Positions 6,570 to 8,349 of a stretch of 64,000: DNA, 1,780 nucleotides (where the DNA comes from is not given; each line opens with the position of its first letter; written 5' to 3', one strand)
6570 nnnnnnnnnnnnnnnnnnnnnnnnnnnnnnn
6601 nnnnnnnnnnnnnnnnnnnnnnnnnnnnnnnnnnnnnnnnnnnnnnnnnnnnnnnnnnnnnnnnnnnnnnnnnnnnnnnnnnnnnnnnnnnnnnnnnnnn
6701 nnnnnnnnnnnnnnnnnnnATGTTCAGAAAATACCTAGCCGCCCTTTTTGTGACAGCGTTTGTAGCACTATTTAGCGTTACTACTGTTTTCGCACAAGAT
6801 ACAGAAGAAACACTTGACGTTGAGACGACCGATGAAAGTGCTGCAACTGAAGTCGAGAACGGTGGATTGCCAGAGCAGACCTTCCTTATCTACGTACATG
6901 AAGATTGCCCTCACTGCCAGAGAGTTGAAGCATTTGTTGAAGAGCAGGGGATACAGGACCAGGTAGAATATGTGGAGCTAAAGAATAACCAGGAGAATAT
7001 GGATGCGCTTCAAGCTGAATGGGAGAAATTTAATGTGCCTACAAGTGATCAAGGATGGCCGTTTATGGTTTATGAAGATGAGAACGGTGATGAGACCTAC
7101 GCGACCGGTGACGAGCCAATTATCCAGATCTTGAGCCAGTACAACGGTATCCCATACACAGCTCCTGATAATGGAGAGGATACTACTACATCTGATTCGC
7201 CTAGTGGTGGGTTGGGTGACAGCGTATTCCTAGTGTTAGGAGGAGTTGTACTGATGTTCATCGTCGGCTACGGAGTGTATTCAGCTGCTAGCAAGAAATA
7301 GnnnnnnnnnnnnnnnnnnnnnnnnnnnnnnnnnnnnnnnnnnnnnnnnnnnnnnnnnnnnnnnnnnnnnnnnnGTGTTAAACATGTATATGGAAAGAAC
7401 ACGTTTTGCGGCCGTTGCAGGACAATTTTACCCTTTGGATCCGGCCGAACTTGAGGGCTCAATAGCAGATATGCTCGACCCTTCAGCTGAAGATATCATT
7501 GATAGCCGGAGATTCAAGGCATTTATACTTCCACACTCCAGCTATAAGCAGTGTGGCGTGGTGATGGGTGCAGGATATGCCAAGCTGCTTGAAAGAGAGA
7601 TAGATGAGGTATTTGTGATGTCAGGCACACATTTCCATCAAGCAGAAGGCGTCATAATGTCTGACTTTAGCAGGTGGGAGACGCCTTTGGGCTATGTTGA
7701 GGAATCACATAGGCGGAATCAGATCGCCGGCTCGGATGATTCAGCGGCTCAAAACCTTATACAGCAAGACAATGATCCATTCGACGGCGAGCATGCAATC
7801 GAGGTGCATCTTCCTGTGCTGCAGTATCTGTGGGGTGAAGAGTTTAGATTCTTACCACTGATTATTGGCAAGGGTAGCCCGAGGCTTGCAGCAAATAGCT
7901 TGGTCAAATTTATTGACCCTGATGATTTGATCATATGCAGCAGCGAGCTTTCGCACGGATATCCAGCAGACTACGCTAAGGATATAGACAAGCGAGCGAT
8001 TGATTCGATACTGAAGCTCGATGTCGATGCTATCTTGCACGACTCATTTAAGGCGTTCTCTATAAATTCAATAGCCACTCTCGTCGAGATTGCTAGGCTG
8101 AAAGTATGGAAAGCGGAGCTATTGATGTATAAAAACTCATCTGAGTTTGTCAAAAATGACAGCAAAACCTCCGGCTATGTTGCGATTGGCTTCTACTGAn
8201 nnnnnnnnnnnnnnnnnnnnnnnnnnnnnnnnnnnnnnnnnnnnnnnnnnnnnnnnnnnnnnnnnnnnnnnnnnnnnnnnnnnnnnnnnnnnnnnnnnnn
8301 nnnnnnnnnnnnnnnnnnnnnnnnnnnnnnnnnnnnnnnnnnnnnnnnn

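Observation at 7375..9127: Memo paired with a radical-SAM homologue that has lost all three [4Fe-4S] cysteines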

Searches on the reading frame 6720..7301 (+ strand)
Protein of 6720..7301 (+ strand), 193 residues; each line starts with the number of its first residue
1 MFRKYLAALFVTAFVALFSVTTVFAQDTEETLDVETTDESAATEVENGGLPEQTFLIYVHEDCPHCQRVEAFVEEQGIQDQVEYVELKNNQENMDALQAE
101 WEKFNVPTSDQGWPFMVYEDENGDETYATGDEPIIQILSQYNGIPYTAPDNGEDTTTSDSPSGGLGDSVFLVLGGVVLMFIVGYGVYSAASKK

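Call 3: search_protein_families(library=pfam, proteins=[window:6720-7301:+], max_evalue=1)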
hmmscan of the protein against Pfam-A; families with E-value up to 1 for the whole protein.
window:6720-7301:+ (193 aa): 6 families
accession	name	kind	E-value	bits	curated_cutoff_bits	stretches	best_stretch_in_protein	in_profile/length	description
PF00462.30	Glutaredoxin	-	7.9e-06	26.4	22.9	1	56-107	2-51/60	Glutaredoxin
PF13409.12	GST_N_2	-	0.0034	18.4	25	1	63-95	2-34/70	Glutathione S-transferase, N-terminal domain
PF13417.12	GST_N_3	-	0.013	16.3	22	1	58-100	2-41/75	Glutathione S-transferase, N-terminal domain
PF04134.17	DCC1-like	-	0.086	14.5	27.8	1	61-101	5-47/113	DCC1-like thiol-disulfide oxidoreductase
PF22441.2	CLIC-like_N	-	0.1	13.3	23.5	1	62-121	18-67/86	CLIC-like N-terminal domain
PF14055.11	NVEALA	-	0.21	11.8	27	0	5-31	3-29/62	NVEALA protein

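Call 4: search_protein_families(library=ncbifam, proteins=[window:6720-7301:+], max_evalue=1)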
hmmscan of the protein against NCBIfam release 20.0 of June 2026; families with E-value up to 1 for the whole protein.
window:6720-7301:+ (193 aa): 8 families
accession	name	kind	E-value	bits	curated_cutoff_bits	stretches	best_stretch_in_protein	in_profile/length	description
TIGR02196.1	GlrX_YruB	hypoth_equivalog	4.2e-06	27.2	88.55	1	57-109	4-54/74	glutaredoxin-like protein, YruB-family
TIGR02180.1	GRX_euk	equivalog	3.2e-05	24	87.25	1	56-103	2-48/84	glutaredoxin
TIGR02181.1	GRX_bact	equivalog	0.00032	20.9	90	1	57-100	3-44/80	glutaredoxin 3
NF041212.1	Uxx_star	subfamily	0.00065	19.9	66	1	56-98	2-42/70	Uxx-star family glutaredoxin-like (seleno)protein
NF041114.2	gluta_UXX_star_1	equivalog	0.0099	16.1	72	1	56-97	2-41/70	UXX-star selenoprotein family 1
NF007923.0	PRK10638.1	equivalog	0.016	15.2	129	1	57-81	6-30/83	glutaredoxin 3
TIGR02738.1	TrbB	equivalog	0.03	14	132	1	11-74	7-73/153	type-F conjugative transfer system pilin assembly thiol-disulfide isomerase TrbB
TIGR02194.1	GlrX_NrdH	subfamily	0.062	13.5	85.75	1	57-99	3-43/72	glutaredoxin-like protein NrdH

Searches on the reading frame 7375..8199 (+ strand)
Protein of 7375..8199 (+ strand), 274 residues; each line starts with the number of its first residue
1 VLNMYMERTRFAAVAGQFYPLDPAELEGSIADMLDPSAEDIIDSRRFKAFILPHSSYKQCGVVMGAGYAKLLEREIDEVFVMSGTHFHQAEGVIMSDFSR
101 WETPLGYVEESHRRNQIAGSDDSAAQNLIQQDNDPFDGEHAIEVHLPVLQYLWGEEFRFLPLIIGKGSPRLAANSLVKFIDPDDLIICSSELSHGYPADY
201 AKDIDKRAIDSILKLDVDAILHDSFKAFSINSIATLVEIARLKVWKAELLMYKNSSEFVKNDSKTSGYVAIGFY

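Call 3: search_protein_families(library=pfam, proteins=[window:7375-8199:+], max_evalue=1)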
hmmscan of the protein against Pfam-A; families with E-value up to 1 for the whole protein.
window:7375-8199:+ (274 aa): 1 family
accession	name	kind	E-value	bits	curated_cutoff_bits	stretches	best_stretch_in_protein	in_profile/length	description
PF01875.22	Memo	-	1.1e-34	120.4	27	1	12-269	2-266/269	Memo-like protein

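Call 4: search_protein_families(library=ncbifam, proteins=[window:7375-8199:+], max_evalue=1)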
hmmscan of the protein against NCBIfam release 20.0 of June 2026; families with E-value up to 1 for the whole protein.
window:7375-8199:+ (274 aa): 2 families
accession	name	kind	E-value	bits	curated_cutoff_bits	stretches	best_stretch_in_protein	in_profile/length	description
TIGR04336.1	AmmeMemoSam_B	hypoth_equivalog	1.5e-44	152.3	26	1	10-271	1-268/270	AmmeMemoRadiSam system protein B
NF001987.0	PRK00782.1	equivalog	5.4e-36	124.2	295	1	10-271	3-263/267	MEMO1 family protein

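Call 25: search_solved_structures(query=window:7375-8199:+, max_evalue=0.001, show_alignments=2)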
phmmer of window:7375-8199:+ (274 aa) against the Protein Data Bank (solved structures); distinct sequences matched with E-value up to 0.001: 3.
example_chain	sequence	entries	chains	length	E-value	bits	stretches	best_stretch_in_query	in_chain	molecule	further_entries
7m8h_A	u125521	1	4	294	2.9e-06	30.6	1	12-195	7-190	Protein MEMO1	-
7kq8_A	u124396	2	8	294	3e-06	30.6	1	12-195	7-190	Protein MEMO1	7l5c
3bcz_A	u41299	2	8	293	3.1e-06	30.5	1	12-195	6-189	Protein MEMO1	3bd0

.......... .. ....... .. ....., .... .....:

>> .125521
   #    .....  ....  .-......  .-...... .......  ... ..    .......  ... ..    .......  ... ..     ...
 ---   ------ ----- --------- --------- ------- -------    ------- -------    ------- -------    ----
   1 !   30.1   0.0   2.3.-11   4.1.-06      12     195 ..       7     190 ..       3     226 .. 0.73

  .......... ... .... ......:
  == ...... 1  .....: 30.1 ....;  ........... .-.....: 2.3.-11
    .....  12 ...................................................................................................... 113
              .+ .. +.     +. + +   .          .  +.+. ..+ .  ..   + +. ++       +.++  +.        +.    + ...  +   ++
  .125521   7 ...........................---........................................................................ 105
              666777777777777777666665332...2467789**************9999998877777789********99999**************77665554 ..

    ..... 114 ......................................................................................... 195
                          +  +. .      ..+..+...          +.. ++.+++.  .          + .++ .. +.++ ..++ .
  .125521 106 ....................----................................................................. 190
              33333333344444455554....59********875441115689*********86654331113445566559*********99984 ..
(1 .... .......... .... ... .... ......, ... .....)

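Call 52: find_homologous_proteins(query=window:7375-8199:+, max_evalue=0.00001)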
Query window:7375-8199:+ (274 aa): 168 proteins with E <= 0.00001 among 1049 candidates; the best 120 are listed.
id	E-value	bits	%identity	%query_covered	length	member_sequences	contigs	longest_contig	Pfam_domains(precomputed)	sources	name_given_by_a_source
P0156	6.5e-176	602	100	98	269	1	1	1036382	PF01875.23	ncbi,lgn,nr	ncbi:MAG: AmmeMemoRadiSam system protein B [Candidatus Dojkabacteria bacterium]|nr:MAG: AmmeMemoRadi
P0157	1.4e-131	456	73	98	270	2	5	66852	PF01875.23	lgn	-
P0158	7.0e-130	451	70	98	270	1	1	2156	PF01875.23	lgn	-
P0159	1.1e-127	443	70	98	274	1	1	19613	PF01875.23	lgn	-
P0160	1.0e-72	263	46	98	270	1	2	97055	PF01875.23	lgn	-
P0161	4.5e-72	261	48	98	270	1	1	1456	PF01875.23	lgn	-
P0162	2.0e-30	125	34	96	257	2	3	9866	PF01875.23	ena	-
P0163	3.8e-30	124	33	97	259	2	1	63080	PF01875.23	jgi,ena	-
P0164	9.3e-29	119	33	97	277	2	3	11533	PF01875.23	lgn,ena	-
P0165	1.3e-25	109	30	99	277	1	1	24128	PF01875.23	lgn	-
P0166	2.5e-25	108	32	99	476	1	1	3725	PF01871.23,PF01875.23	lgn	-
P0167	4.4e-25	107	32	97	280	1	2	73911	PF01875.23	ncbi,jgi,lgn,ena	-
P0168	5.6e-25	107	31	91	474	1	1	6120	PF01871.23,PF01875.23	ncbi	-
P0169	6.4e-25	107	31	97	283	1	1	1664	PF01875.23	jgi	jgi:AmmeMemoRadiSam system protein B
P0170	6.9e-25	106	31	97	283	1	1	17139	PF01875.23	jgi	-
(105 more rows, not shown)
